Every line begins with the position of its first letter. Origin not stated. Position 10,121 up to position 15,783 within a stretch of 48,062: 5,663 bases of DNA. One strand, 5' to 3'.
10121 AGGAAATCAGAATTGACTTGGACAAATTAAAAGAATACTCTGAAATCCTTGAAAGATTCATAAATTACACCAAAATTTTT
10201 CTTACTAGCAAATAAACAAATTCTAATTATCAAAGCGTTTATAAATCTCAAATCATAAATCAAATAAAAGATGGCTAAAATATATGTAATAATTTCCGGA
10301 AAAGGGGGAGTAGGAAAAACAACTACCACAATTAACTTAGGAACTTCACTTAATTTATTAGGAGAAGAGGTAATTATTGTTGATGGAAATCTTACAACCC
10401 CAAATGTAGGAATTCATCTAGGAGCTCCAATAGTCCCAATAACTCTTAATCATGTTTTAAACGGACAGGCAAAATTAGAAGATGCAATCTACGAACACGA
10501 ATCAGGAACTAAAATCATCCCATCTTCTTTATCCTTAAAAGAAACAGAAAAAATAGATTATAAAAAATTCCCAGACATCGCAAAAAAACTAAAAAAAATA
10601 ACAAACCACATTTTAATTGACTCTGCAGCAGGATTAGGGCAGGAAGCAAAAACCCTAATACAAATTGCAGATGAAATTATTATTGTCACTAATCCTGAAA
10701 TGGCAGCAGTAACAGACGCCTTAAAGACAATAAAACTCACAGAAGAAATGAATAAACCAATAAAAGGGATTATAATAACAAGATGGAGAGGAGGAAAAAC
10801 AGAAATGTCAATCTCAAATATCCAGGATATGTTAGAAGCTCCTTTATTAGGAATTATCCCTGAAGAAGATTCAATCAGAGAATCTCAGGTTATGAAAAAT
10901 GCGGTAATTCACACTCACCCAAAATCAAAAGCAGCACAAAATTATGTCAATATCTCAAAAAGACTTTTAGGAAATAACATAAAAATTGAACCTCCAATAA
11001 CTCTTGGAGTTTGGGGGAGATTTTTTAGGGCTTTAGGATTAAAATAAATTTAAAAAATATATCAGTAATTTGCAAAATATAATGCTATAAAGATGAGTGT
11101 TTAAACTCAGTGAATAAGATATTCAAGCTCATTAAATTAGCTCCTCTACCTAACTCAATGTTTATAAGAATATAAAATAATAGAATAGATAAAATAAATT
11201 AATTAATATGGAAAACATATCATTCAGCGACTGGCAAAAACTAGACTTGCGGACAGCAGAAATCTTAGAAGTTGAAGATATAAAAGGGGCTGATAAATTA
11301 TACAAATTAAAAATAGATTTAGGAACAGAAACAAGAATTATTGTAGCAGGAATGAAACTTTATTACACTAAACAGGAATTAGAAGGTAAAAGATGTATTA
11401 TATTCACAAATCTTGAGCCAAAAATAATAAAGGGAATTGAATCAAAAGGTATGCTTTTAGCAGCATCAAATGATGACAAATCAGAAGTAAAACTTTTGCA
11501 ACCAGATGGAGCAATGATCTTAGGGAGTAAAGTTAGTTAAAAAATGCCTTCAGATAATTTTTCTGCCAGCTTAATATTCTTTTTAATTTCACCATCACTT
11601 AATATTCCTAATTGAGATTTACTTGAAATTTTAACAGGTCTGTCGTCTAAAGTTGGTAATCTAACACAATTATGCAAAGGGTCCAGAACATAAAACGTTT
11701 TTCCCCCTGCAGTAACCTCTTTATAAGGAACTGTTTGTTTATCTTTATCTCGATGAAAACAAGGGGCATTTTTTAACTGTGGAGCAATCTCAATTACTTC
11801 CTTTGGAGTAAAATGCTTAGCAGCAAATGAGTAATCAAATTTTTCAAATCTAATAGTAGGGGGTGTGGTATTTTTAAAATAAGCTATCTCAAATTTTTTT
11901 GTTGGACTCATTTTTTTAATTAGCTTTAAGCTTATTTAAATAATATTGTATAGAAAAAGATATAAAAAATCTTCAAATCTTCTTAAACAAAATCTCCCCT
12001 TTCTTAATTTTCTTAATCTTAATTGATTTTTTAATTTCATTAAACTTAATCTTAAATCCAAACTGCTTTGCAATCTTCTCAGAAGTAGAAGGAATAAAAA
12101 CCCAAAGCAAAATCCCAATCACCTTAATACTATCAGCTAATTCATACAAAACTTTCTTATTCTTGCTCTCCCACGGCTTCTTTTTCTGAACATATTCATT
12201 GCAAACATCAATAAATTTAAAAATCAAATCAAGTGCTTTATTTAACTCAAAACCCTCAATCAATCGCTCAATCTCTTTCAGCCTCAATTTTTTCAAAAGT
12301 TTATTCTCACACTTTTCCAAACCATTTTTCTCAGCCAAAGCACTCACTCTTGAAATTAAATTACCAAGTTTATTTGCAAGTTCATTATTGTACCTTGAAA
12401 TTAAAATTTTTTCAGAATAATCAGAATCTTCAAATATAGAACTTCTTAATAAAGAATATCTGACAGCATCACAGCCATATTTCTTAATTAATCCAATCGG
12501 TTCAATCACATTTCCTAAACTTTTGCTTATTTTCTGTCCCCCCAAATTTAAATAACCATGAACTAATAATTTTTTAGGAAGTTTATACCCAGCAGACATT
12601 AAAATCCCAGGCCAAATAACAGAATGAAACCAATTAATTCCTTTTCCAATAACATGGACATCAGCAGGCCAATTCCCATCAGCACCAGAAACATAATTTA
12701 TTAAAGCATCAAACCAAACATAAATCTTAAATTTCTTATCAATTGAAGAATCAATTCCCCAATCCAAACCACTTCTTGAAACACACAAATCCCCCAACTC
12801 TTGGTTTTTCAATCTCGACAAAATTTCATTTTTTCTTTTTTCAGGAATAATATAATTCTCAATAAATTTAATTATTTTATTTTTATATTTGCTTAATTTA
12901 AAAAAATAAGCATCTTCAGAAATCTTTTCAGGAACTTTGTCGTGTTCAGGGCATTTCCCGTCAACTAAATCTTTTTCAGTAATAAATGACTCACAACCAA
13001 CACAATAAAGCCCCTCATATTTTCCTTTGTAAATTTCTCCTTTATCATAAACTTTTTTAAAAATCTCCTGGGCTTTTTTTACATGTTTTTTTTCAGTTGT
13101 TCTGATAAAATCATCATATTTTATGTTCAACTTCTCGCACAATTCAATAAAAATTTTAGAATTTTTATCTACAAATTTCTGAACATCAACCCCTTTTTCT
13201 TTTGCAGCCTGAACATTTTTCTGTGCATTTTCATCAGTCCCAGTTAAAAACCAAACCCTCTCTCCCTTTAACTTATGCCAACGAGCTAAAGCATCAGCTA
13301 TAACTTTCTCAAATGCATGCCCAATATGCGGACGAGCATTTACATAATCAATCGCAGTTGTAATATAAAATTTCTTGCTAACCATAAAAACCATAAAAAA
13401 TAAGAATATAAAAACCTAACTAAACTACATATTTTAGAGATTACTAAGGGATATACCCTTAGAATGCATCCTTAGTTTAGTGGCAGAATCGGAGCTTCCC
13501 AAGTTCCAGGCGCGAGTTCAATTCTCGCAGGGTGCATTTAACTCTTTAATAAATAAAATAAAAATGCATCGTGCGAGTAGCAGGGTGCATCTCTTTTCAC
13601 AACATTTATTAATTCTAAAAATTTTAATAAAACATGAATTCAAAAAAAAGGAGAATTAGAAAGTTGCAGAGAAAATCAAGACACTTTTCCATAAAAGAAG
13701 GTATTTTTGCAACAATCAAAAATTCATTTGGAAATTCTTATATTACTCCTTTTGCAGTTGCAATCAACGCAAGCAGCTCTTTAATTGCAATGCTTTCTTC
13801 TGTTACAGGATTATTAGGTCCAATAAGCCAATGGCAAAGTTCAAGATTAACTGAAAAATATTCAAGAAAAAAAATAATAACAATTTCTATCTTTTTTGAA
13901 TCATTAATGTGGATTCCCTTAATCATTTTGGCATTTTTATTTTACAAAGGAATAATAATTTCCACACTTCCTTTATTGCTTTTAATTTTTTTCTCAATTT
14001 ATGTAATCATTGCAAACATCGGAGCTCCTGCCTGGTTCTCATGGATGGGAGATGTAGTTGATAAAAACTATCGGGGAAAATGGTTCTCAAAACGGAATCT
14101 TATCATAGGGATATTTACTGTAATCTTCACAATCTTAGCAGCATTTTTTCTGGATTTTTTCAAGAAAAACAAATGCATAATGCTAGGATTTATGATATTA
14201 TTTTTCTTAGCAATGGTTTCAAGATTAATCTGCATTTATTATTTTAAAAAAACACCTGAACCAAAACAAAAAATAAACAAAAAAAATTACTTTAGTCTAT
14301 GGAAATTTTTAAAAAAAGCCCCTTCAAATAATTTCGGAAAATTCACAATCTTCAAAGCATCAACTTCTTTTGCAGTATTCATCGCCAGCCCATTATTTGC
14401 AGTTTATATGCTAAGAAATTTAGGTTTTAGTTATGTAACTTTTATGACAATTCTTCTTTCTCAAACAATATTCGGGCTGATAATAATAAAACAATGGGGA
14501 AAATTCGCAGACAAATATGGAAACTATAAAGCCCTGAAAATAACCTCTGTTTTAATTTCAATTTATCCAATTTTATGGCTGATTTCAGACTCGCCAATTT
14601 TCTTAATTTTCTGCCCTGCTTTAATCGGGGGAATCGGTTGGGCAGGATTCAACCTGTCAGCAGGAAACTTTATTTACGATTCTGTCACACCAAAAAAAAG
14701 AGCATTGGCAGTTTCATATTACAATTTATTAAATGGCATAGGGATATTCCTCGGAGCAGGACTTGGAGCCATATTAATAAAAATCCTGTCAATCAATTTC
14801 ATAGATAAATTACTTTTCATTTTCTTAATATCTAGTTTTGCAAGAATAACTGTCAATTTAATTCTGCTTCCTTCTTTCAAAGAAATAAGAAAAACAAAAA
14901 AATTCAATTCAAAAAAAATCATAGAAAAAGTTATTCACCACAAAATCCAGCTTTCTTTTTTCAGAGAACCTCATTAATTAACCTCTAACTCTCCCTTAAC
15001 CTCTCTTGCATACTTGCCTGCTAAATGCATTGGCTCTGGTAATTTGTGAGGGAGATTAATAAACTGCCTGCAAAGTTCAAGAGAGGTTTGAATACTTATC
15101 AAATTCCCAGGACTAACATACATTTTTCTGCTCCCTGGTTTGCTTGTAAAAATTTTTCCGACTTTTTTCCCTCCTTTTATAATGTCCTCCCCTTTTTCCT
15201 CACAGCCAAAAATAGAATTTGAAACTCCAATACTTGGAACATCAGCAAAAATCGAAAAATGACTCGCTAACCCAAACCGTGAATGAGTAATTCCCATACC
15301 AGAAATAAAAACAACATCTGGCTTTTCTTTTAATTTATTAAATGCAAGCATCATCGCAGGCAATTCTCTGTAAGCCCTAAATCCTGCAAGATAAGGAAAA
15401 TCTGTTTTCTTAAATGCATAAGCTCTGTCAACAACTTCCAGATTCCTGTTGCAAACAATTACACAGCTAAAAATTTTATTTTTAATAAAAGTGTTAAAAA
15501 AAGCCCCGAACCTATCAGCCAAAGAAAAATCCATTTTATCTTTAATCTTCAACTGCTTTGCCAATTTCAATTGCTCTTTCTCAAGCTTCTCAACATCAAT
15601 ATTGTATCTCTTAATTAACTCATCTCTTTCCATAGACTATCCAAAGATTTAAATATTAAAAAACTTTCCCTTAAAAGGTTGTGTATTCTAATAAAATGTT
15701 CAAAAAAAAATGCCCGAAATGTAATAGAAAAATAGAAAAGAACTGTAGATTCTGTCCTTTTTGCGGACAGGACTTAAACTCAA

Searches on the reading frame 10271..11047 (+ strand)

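Call 47: search_protein_families(library=pfam, proteins=[window:10271-11047:+], max_evalue=0.001)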
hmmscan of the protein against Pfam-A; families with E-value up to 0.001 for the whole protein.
window:10271-11047:+ (258 aa): 7 families
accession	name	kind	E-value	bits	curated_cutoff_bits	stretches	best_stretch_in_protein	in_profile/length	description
PF10609.15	ParA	-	1.1e-17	64.8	27.1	1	3-232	4-245/246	NUBPL iron-transfer P-loop NTPase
PF01656.29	CbiA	-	7.3e-17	61.9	25.4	1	6-205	2-118/125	CobQ/CobB/MinD/ParA nucleotide binding domain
PF13614.12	AAA_31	-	8.3e-17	62.1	27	1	3-159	2-169/177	AAA domain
PF00142.24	Fer4_NifH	-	1.9e-13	51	25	1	131-241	139-253/271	4Fe-4S iron sulfur cluster binding proteins, NifH/frxC family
PF06564.18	CBP_BcsQ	-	1.5e-09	38.2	21.3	1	11-227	10-228/234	Cellulose biosynthesis protein BcsQ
PF13500.12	AAA_26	-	9.4e-08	32.6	27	1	84-203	75-195/198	AAA domain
PF02374.21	ArsA_ATPase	-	0.00012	21.9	24.3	1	5-37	3-35/305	Anion-transporting ATPase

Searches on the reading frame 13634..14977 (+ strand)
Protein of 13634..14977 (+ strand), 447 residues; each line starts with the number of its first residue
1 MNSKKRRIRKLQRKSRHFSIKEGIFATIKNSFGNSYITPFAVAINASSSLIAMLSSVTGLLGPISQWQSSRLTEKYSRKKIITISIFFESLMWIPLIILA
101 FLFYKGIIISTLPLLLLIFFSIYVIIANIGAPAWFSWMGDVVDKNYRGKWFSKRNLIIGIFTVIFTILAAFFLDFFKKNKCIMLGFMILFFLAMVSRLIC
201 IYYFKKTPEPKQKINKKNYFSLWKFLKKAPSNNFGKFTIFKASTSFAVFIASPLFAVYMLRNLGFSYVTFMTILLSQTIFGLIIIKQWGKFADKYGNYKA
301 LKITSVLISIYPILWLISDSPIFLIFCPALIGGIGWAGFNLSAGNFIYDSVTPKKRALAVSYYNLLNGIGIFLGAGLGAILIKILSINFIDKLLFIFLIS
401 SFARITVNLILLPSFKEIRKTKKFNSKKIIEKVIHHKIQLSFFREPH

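Call 47: search_protein_families(library=pfam, proteins=[window:13634-14977:+], max_evalue=0.001)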
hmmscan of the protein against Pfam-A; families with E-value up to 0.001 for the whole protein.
window:13634-14977:+ (447 aa): 2 families
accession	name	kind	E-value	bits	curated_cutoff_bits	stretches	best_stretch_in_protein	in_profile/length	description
PF07690.21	MFS_1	-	7.9e-30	104.4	33.4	2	243-414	7-176/347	Major Facilitator Superfamily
PF00083.30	Sugar_tr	-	4.7e-06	26.2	22.3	1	288-391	66-167/452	Sugar (and other) transporter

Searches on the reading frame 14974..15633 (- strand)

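Call 47: search_protein_families(library=pfam, proteins=[window:14974-15633:-], max_evalue=0.001)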
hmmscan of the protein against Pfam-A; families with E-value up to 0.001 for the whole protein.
window:14974-15633:- (219 aa): 1 family
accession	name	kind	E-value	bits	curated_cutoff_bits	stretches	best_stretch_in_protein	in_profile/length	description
PF04493.20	Endonuclease_5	-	4.4e-39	134.6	23.4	1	25-205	4-196/198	Endonuclease V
